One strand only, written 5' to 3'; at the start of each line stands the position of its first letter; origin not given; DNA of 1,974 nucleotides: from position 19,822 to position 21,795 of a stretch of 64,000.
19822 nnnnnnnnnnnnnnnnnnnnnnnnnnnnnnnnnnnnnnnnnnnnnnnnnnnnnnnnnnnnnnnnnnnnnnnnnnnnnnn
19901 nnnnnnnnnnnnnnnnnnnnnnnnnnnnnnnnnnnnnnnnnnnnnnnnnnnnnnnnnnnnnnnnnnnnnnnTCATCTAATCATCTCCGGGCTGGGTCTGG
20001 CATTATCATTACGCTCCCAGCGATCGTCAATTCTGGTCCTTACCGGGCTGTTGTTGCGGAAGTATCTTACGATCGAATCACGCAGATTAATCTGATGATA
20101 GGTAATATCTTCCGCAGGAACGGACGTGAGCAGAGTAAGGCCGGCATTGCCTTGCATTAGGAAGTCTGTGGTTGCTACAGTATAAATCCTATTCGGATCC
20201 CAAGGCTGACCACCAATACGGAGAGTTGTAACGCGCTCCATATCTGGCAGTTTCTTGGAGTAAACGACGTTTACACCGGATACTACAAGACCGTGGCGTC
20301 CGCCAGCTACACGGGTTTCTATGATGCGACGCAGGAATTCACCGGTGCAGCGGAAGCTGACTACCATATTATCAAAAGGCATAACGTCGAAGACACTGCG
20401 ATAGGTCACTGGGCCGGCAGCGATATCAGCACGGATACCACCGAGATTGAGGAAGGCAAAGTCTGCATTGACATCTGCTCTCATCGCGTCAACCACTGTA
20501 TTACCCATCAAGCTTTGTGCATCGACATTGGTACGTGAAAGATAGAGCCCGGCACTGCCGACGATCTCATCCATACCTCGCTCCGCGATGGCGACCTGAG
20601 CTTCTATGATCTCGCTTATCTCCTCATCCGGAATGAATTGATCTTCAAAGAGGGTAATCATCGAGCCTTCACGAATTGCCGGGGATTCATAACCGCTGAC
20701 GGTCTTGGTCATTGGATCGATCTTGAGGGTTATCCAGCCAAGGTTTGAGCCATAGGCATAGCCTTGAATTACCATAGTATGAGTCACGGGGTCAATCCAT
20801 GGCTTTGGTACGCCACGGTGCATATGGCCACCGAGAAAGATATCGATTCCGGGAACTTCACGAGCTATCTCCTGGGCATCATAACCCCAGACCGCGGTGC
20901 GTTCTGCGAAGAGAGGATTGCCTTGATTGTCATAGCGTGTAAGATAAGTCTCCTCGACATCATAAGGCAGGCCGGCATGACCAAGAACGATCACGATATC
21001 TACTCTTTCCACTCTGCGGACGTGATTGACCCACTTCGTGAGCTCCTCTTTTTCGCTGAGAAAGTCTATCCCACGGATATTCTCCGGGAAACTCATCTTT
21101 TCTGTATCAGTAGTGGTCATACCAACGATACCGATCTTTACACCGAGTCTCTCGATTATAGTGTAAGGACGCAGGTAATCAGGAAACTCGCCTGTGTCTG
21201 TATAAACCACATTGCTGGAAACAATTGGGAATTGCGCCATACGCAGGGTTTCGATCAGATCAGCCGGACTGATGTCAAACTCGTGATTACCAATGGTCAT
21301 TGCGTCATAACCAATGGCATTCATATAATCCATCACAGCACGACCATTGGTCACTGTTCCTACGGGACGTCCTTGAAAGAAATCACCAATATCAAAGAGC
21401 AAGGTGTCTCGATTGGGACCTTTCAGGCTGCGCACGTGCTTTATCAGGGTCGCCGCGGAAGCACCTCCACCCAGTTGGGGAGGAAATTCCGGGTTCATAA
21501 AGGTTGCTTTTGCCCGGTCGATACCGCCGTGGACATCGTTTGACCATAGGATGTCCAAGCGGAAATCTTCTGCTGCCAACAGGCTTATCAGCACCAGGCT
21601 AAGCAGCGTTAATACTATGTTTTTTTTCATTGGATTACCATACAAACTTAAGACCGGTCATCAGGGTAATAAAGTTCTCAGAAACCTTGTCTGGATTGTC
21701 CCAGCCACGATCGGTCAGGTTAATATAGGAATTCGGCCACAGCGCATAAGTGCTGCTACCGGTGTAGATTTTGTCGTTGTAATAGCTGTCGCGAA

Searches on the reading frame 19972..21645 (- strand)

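Call 62: search_protein_families(library=pfam, proteins=[window:19972-21645:-], max_evalue=0.0001)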
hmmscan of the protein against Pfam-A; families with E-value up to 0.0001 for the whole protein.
window:19972-21645:- (557 aa): 2 families
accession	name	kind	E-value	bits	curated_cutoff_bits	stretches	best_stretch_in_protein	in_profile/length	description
PF02872.23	5_nucleotid_C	-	1.2e-32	113.7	23.6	1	371-506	15-156/158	5'-nucleotidase, C-terminal domain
PF00149.33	Metallophos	-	6.9e-13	49.9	21.5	1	32-277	3-190/191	Calcineurin-like phosphoesterase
